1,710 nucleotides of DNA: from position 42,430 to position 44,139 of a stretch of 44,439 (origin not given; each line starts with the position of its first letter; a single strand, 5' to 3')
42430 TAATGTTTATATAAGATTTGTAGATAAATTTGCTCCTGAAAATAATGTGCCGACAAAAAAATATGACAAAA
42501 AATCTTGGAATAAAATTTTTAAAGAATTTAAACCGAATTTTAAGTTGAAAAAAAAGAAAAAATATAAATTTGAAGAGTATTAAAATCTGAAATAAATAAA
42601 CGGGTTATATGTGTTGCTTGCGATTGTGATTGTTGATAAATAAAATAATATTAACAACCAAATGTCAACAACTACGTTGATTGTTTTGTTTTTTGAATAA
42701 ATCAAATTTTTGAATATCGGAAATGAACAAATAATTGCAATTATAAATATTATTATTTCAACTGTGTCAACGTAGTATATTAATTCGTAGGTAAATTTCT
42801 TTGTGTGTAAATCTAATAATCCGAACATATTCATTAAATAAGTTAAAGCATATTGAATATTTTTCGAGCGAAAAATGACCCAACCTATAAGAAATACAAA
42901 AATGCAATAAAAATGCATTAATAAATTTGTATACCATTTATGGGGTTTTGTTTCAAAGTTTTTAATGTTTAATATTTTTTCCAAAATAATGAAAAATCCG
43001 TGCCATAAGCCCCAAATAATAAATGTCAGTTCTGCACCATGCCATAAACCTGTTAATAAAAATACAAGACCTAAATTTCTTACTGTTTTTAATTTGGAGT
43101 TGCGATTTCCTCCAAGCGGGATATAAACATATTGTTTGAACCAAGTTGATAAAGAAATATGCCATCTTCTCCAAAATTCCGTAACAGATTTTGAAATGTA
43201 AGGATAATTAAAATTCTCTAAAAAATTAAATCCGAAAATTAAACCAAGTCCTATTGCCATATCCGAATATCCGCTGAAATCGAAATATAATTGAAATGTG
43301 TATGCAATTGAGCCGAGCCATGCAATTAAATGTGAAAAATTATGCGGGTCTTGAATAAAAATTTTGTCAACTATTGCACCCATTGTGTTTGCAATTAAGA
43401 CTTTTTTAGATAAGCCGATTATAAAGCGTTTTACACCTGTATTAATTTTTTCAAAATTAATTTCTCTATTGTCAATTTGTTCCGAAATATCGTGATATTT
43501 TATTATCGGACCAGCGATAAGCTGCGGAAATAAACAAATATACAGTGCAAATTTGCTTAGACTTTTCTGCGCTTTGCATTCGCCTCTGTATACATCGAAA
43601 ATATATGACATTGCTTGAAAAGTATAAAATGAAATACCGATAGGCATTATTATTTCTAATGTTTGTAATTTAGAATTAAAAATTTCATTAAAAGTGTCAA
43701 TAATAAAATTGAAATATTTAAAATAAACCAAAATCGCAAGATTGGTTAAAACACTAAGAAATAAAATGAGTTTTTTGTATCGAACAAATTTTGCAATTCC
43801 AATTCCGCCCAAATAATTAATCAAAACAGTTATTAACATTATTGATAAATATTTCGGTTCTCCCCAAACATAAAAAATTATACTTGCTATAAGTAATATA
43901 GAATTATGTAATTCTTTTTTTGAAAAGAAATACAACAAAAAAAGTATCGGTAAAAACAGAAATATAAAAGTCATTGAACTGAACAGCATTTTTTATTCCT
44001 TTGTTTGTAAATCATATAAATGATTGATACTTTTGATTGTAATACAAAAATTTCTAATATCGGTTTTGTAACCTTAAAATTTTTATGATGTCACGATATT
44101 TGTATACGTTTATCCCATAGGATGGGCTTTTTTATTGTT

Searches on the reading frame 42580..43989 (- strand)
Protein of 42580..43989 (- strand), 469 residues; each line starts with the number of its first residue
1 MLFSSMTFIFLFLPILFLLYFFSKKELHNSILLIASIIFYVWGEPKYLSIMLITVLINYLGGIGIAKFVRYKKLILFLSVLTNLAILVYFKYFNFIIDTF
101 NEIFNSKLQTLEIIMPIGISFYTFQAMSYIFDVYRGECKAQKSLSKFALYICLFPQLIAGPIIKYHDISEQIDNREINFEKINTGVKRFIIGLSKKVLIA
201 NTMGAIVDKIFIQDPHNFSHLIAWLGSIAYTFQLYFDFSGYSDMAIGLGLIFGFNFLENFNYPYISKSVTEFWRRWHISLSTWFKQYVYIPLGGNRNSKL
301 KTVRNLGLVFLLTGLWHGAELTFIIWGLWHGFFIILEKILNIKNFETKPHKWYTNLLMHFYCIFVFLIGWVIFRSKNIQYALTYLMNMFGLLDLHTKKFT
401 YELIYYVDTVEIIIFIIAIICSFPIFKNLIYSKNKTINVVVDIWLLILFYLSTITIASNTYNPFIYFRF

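Call 54: search_protein_families(library=pfam, proteins=[window:42580-43989:-], max_evalue=0.001)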
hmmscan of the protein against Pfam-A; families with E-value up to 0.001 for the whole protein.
window:42580-43989:- (469 aa): 1 family
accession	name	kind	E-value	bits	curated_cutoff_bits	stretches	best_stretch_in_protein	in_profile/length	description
PF03062.24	MBOAT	-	8.9e-37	127.6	27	1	143-372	80-331/337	MBOAT, membrane-bound O-acyltransferase family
